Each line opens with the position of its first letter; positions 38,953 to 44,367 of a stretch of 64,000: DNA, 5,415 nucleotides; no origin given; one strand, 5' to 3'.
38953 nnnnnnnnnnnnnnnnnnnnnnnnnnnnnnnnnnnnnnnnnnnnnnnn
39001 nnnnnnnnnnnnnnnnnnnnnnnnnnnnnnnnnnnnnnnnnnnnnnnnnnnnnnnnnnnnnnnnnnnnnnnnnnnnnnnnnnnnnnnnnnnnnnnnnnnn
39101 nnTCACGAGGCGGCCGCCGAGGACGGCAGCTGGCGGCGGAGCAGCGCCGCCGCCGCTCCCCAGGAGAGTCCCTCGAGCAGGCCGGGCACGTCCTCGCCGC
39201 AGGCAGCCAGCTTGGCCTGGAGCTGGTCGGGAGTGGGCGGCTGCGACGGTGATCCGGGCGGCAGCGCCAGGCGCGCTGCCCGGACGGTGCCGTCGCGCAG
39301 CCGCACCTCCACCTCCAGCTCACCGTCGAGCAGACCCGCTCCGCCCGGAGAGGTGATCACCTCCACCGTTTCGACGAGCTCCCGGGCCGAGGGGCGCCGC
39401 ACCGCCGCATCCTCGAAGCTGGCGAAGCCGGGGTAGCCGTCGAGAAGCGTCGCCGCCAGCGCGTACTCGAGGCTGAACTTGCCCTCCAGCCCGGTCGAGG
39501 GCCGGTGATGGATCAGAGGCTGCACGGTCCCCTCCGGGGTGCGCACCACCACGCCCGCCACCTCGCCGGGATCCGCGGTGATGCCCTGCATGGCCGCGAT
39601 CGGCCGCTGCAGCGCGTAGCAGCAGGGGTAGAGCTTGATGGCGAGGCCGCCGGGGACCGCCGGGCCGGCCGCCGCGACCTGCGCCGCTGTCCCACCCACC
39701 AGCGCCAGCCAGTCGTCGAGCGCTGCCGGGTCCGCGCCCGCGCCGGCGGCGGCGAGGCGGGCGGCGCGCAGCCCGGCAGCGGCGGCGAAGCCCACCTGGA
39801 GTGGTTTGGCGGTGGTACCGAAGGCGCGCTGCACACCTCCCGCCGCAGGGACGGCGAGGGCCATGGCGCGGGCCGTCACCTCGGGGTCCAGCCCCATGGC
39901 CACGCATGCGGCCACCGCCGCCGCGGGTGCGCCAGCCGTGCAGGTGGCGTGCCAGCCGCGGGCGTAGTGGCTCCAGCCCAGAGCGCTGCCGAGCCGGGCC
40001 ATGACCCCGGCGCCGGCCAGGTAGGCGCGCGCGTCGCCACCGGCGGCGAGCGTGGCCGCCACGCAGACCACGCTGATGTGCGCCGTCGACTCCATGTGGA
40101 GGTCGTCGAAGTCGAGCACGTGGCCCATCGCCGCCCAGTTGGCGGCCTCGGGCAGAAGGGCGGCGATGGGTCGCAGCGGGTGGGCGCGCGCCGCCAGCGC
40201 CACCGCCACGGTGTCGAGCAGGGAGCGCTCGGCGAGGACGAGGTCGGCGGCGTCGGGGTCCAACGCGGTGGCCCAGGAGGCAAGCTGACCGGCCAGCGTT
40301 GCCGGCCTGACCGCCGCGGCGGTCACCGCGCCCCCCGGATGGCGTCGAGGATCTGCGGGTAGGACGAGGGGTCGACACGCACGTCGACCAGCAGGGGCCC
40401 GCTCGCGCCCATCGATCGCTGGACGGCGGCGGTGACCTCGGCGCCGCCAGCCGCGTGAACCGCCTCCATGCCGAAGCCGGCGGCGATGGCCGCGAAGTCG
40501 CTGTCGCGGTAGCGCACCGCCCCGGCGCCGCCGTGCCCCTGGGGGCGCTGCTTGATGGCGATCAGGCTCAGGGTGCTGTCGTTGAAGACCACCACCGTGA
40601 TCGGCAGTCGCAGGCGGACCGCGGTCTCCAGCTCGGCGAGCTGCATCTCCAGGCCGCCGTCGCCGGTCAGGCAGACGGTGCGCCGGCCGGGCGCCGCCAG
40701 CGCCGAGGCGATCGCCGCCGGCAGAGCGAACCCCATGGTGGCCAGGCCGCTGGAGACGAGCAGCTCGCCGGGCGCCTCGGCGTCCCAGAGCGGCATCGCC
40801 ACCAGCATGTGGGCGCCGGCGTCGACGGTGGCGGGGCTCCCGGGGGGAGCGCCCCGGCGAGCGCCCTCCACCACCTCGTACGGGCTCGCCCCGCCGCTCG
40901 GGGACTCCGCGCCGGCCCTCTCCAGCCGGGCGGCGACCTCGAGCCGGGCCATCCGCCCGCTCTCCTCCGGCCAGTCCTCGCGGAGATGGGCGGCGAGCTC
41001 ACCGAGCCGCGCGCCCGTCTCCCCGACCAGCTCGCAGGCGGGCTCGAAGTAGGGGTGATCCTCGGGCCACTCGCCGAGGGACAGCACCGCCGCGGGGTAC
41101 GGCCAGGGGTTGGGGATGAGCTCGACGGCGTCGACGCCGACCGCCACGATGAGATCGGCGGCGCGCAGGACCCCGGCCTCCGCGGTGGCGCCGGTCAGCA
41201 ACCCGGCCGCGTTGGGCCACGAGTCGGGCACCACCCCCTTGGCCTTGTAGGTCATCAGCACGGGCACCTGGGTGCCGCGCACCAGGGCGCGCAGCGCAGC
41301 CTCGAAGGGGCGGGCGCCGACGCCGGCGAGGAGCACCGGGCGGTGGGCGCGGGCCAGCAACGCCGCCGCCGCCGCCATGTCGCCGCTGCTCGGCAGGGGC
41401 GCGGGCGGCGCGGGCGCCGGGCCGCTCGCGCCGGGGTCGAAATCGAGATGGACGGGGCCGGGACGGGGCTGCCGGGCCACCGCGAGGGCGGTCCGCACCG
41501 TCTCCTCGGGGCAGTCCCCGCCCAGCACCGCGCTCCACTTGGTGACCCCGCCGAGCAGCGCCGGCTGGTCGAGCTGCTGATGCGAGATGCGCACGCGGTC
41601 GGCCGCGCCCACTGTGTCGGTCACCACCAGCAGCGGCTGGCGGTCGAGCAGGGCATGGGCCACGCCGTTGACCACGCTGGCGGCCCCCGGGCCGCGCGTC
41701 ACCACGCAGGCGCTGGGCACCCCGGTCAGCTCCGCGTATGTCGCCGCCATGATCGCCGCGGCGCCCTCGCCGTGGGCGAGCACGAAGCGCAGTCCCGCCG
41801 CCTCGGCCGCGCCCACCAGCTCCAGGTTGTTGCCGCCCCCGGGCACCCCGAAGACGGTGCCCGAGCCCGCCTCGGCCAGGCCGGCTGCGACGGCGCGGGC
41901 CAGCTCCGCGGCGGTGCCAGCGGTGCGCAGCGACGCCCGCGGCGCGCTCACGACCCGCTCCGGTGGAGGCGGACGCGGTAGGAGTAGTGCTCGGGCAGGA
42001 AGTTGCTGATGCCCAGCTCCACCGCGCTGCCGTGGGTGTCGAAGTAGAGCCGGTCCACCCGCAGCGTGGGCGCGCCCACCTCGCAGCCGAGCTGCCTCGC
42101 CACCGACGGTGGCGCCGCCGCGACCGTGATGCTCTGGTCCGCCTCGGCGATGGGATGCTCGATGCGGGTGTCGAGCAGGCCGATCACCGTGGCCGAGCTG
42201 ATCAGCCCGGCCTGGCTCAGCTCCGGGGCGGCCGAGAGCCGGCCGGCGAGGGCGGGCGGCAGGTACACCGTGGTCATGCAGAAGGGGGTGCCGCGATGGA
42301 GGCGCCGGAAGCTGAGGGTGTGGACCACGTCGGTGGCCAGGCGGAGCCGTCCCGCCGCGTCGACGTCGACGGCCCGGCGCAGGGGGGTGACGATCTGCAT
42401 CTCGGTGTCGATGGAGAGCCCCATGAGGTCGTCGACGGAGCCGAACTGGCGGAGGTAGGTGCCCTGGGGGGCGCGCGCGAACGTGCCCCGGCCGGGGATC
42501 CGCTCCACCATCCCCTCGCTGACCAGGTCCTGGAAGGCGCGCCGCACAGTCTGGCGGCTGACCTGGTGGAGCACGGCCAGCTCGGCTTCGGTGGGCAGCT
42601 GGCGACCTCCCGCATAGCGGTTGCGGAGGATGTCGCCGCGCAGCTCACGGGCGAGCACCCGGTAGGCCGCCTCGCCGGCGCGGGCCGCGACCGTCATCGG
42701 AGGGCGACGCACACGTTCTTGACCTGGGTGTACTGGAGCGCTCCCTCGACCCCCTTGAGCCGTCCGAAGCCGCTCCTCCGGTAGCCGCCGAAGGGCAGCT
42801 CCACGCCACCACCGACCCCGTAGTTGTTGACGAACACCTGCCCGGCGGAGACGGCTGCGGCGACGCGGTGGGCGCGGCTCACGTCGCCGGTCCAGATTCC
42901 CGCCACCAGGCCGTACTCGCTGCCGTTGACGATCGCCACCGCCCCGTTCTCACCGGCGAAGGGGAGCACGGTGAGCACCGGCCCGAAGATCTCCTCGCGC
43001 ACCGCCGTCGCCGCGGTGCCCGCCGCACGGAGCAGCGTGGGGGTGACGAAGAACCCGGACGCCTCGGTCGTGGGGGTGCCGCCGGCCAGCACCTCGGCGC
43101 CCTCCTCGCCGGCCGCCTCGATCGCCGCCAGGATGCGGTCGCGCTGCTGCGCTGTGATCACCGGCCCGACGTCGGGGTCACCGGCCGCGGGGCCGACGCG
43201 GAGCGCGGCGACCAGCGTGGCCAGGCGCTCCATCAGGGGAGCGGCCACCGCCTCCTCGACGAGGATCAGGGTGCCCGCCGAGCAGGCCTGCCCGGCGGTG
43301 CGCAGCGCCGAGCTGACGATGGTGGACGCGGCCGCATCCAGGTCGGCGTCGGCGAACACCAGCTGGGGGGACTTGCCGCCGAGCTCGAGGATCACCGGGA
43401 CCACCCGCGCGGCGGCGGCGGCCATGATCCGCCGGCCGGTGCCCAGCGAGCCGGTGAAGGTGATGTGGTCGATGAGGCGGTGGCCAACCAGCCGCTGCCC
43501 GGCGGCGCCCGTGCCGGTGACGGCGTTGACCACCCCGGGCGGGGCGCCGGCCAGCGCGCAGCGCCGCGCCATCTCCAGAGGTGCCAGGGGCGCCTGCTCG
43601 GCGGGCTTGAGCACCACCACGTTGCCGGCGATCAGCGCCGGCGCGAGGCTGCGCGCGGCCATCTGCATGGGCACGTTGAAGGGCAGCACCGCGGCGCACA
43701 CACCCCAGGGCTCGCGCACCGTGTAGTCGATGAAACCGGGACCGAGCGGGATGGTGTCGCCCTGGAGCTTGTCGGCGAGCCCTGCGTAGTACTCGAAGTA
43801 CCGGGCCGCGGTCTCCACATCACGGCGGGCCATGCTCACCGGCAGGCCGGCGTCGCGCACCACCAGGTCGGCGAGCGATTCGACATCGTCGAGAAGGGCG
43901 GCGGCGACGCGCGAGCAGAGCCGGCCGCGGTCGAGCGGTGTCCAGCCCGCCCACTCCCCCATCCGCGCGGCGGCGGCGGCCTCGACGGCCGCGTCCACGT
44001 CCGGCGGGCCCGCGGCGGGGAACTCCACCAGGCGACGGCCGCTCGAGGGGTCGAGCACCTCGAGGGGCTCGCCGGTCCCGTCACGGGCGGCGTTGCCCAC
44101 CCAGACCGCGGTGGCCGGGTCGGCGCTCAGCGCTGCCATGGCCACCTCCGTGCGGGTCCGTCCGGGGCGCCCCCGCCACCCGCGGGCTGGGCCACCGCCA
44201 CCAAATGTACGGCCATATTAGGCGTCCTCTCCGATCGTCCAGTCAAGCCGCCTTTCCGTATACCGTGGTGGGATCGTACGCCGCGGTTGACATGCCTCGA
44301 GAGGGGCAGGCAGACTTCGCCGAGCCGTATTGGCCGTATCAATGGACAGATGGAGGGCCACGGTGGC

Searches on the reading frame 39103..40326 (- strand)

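Call 6: search_protein_families(library=pfam, proteins=[window:39103-40326:-], max_evalue=0.01)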
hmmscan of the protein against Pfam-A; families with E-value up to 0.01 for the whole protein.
window:39103-40326:- (407 aa): 2 families
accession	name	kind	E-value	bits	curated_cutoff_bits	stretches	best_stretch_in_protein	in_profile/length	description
PF19305.4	MmgE_PrpD_C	-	2.1e-20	73.6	32.1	1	233-380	1-155/173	MmgE/PrpD C-terminal domain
PF03972.19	MmgE_PrpD_N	-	1.4e-18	67.5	32.1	1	61-204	74-226/244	MmgE/PrpD N-terminal domain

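Call 7: search_protein_families(library=ncbifam, proteins=[window:39103-40326:-], max_evalue=0.01)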
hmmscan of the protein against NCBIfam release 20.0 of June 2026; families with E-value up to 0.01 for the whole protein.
window:39103-40326:- (407 aa): 0 families

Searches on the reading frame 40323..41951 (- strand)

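Call 6: search_protein_families(library=pfam, proteins=[window:40323-41951:-], max_evalue=0.01)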
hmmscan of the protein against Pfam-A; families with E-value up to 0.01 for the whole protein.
window:40323-41951:- (542 aa): 3 families
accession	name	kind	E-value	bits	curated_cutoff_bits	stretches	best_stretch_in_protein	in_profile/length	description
PF02775.26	TPP_enzyme_C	-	1.5e-33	116.1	21.9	1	377-524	1-151/151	Thiamine pyrophosphate enzyme, C-terminal TPP binding domain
PF02776.23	TPP_enzyme_N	-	1e-23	83.8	26.8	1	17-131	3-118/119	Thiamine pyrophosphate enzyme, N-terminal TPP binding domain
PF00205.28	TPP_enzyme_M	-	2.3e-16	60.2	30.4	1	193-276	2-89/137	Thiamine pyrophosphate enzyme, central domain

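Call 7: search_protein_families(library=ncbifam, proteins=[window:40323-41951:-], max_evalue=0.01)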
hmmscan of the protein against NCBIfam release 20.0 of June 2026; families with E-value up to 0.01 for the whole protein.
window:40323-41951:- (542 aa): 54 families (the best 25 are shown)
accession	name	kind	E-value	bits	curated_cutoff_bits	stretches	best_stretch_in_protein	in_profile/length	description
NF006187.0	PRK08322.1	equivalog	2.6e-87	293.5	509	1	23-535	10-537/548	acetolactate synthase large subunit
NF006378.0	PRK08617.1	equivalog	4.5e-73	246.5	510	1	17-532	10-544/556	acetolactate synthase AlsS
TIGR02418.1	acolac_catab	equivalog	5.6e-65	219.8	551.1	1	20-531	4-534/539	acetolactate synthase AlsS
TIGR00118.1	acolac_lg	equivalog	6.6e-62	209.7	538.35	1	18-531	4-541/557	biosynthetic-type acetolactate synthase large subunit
NF006052.0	PRK08199.1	subfamily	3.9e-58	197.1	539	1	16-530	9-541/559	thiamine pyrophosphate protein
NF006524.0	PRK08978.1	equivalog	1.2e-56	192.2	738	1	18-528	4-526/548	acetolactate synthase 2 catalytic subunit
NF005712.0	PRK07524.1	subfamily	4.3e-56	190.5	500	1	18-526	6-529/536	5-guanidino-2-oxopentanoate decarboxylase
NF006016.1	PRK08155.1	equivalog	1.9e-54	185.1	870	2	355-529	360-535/554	acetolactate synthase large subunit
NF006122.0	PRK08266.1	subfamily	5.2e-53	180.4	571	1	18-533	7-531/543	hypothetical protein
NF006377.0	PRK08611.1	equivalog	9.1e-52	176.4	742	2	186-532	187-535/576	pyruvate oxidase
NF004919.0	PRK06276.1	equivalog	4.3e-51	173.9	866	3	375-530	386-542/582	acetolactate synthase large subunit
NF004710.0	PRK06048.1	equivalog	9.9e-46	156.3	976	3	375-528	385-539/561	acetolactate synthase large subunit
NF005860.0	PRK07789.1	equivalog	8e-43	146.6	881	1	18-527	37-579/615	acetolactate synthase large subunit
NF005039.0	PRK06456.1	equivalog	1.2e-42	146.2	868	2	356-527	373-545/572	acetolactate synthase large subunit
NF004772.0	PRK06112.1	subfamily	1.2e-42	146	673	2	392-534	425-567/578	acetolactate synthase catalytic subunit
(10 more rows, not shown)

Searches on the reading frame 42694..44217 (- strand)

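Call 8: search_protein_families(library=pfam, proteins=[window:42694-44217:-], max_evalue=0.001)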
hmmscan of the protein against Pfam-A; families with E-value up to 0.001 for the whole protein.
window:42694-44217:- (507 aa): 1 family
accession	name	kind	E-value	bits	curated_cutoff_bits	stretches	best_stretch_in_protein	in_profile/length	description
PF00171.27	Aldedh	-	3.5e-146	487.8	23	1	48-502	5-461/461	Aldehyde dehydrogenase family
